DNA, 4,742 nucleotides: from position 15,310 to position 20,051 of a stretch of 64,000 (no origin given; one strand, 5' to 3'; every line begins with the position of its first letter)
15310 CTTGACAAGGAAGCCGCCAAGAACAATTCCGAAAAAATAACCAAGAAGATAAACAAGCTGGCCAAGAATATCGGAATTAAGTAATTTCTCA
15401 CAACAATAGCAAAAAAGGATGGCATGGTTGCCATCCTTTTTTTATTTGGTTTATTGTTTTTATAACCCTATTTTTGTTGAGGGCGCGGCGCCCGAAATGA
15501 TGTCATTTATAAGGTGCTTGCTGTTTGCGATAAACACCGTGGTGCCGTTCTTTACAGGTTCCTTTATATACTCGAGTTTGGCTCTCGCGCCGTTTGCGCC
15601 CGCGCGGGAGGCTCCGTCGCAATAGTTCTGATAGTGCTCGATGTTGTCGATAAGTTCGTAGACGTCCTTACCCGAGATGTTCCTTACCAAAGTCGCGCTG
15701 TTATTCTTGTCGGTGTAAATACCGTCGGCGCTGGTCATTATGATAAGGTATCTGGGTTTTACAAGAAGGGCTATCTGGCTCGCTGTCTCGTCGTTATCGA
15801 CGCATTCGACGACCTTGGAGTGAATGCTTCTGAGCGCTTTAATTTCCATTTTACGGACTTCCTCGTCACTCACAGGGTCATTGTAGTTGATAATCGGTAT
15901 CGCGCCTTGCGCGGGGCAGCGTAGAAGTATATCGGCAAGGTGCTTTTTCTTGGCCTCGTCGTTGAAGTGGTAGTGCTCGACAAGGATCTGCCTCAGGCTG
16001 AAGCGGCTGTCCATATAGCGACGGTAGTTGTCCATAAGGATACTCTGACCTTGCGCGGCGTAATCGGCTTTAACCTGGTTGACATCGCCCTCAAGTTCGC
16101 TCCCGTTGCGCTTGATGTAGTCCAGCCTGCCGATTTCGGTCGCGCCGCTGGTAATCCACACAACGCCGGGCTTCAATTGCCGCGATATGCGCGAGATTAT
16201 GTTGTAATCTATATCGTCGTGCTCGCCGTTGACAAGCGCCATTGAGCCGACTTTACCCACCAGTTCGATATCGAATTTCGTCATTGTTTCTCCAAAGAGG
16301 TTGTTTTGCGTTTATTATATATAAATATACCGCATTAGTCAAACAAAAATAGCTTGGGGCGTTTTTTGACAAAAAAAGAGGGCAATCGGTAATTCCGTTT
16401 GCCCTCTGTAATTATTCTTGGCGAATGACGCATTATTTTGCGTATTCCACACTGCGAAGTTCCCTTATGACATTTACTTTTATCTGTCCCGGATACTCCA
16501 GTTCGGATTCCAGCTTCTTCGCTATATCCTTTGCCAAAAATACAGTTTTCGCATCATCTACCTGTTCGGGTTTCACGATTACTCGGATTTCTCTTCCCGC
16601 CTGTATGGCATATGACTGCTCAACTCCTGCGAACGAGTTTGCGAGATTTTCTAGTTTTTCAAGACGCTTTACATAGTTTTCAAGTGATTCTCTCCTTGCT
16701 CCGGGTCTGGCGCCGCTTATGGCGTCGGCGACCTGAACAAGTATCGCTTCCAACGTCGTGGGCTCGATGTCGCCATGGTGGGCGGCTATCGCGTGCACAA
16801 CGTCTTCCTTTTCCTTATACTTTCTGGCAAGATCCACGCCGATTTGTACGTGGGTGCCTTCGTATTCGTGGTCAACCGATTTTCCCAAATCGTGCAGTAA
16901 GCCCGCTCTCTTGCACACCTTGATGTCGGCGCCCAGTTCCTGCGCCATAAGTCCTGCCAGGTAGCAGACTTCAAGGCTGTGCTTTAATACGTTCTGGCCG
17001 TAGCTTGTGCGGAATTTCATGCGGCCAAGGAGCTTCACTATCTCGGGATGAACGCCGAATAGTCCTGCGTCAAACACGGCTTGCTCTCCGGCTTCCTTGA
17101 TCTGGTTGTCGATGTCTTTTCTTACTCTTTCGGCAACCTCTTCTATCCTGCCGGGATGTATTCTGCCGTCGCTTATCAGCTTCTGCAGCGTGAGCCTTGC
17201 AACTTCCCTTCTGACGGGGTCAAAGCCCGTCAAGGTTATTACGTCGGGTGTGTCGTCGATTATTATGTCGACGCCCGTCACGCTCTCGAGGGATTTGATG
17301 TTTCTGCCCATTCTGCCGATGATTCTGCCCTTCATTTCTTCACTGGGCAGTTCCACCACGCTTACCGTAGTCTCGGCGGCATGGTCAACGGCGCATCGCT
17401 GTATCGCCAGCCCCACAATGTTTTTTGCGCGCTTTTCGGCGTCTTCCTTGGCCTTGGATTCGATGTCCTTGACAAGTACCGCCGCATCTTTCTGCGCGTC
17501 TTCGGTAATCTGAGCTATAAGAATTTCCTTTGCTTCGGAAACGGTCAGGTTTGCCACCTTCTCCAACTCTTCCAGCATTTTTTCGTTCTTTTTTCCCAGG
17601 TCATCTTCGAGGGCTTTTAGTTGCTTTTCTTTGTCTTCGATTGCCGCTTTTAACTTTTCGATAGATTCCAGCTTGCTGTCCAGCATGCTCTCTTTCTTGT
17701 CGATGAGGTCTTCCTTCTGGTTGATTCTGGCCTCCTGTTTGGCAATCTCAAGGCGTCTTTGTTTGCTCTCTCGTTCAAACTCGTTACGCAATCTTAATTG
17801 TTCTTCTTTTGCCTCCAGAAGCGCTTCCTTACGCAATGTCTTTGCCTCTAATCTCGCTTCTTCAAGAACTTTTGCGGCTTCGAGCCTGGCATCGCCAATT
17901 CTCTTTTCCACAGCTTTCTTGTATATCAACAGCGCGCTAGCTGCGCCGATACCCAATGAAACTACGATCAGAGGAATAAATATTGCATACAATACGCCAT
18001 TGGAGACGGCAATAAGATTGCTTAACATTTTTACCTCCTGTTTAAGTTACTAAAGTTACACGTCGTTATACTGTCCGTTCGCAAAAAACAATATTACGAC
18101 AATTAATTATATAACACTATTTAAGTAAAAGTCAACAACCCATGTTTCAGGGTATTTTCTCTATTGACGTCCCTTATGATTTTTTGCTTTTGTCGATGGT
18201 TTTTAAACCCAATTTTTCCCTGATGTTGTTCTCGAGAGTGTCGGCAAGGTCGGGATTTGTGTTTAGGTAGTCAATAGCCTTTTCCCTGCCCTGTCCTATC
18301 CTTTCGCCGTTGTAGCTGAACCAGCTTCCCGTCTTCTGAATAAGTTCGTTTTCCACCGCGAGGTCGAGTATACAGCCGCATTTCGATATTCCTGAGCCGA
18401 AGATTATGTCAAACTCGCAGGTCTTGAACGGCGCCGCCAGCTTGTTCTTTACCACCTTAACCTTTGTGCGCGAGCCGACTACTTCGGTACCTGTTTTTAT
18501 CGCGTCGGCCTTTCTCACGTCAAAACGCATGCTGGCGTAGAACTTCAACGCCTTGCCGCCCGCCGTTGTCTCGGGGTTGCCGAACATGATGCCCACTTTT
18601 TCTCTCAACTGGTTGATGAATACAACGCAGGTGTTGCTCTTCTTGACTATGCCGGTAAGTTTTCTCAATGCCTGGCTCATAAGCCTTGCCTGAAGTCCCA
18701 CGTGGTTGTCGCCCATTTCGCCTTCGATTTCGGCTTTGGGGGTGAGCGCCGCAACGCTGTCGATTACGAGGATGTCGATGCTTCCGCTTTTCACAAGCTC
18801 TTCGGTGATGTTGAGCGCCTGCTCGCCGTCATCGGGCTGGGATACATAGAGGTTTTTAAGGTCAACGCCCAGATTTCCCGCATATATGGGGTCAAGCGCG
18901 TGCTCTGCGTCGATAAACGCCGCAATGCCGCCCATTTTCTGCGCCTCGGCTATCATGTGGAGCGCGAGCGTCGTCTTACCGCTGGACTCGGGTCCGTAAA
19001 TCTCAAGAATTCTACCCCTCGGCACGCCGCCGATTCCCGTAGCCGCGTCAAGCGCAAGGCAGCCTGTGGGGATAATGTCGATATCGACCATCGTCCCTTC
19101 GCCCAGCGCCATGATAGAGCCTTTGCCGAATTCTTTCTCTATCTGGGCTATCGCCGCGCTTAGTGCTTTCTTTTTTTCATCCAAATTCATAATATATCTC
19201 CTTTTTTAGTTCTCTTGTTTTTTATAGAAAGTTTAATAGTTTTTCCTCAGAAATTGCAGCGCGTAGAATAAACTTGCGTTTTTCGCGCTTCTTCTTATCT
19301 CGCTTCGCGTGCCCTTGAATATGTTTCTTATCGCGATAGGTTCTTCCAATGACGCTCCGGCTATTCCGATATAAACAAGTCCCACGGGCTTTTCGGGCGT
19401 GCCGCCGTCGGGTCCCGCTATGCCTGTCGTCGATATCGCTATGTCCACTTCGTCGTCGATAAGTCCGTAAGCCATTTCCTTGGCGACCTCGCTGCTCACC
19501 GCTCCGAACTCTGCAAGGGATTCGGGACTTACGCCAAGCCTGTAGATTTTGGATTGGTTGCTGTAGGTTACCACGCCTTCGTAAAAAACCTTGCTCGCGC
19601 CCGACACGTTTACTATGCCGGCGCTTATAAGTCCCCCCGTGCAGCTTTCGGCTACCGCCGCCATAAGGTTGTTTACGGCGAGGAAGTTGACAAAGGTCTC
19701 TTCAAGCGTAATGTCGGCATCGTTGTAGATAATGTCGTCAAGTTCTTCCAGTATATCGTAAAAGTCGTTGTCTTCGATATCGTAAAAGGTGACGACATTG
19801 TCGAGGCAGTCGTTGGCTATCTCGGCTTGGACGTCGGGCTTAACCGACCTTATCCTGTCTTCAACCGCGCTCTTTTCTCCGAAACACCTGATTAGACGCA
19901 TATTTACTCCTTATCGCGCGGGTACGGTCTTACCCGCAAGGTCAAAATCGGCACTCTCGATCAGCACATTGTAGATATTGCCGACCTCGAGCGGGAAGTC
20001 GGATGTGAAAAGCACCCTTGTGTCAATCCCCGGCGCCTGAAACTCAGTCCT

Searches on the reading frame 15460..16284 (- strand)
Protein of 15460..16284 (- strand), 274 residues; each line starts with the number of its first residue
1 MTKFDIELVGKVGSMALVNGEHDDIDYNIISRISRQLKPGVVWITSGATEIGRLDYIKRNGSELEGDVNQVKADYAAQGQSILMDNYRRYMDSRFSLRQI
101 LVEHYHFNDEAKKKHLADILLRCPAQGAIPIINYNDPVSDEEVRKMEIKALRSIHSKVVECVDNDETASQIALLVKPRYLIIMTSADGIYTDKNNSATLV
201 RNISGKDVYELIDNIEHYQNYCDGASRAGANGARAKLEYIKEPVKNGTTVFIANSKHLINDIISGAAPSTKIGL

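Call 10: search_protein_families(library=pfam, proteins=[window:15460-16284:-], max_evalue=0.001)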
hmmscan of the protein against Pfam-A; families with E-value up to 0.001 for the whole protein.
window:15460-16284:- (274 aa): 1 family
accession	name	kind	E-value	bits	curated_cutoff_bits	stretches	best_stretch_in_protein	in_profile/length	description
PF00696.33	AA_kinase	-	5.5e-16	59.4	24.9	1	9-254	4-234/234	Amino acid kinase family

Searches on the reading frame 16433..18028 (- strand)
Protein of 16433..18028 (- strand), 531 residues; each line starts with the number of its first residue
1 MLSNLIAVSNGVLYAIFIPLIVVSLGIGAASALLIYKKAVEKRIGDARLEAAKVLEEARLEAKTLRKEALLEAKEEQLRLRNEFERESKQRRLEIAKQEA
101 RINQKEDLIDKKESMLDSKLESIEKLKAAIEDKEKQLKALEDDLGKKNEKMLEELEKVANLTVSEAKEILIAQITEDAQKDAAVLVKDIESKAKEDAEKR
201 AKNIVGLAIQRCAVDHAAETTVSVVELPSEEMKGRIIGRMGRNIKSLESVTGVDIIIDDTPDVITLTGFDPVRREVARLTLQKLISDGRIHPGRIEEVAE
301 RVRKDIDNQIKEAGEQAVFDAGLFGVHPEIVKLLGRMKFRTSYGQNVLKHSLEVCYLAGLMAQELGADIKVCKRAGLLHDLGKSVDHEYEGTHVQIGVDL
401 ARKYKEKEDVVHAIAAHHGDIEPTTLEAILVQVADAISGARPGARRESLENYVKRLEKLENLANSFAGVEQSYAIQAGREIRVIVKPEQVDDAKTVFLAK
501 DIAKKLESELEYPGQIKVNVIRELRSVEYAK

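Call 10: search_protein_families(library=pfam, proteins=[window:16433-18028:-], max_evalue=0.001)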
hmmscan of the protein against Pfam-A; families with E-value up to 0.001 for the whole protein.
window:16433-18028:- (531 aa): 3 families
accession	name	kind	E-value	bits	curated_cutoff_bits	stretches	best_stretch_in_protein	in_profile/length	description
PF12072.13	RNase_Y_N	-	6.1e-53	179.7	32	1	18-216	3-201/201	RNase Y N-terminal region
PF01966.28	HD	-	1.9e-21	76.9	22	1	347-438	1-114/116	HD domain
PF00013.35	KH_1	-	6.2e-10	39.1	21.5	1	225-281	4-64/66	KH domain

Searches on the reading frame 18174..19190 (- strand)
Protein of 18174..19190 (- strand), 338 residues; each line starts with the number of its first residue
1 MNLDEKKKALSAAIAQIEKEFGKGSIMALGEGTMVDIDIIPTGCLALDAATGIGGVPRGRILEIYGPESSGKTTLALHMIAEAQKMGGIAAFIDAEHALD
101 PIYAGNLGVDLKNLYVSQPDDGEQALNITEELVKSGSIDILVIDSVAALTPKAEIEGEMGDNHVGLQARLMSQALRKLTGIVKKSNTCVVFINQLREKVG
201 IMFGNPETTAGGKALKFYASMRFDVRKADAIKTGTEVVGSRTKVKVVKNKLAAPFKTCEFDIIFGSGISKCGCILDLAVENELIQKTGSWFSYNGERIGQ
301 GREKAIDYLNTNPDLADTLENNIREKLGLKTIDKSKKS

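Call 10: search_protein_families(library=pfam, proteins=[window:18174-19190:-], max_evalue=0.001)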
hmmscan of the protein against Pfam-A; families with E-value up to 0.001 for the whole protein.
window:18174-19190:- (338 aa): 6 families
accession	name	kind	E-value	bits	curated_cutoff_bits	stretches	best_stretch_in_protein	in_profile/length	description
PF00154.27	RecA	-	4.6e-137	456.1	27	1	8-269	1-262/262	recA bacterial DNA recombination protein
PF21096.2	RecA_C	-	6e-26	90.8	27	1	272-328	1-57/57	RecA C-terminal domain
PF08423.17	Rad51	-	1.7e-08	34.4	22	1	40-231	8-215/244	Rad51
PF06745.19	ATPase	-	1.3e-07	31.6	26.6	1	40-115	1-78/231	KaiC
PF13479.12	AAA_24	-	3.4e-05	24.2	27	1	64-151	7-78/195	AAA domain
PF01637.24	ATPase_2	-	0.00012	22.4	33.2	1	60-97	21-58/225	ATPase domain predominantly from Archaea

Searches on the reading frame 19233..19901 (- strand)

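Call 10: search_protein_families(library=pfam, proteins=[window:19233-19901:-], max_evalue=0.001)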
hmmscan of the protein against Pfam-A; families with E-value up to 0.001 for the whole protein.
window:19233-19901:- (222 aa): 1 family
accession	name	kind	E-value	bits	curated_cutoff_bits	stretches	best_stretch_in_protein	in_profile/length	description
PF02464.23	CinA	-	4.5e-46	156.7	23.5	1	65-215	3-152/155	Competence-damaged protein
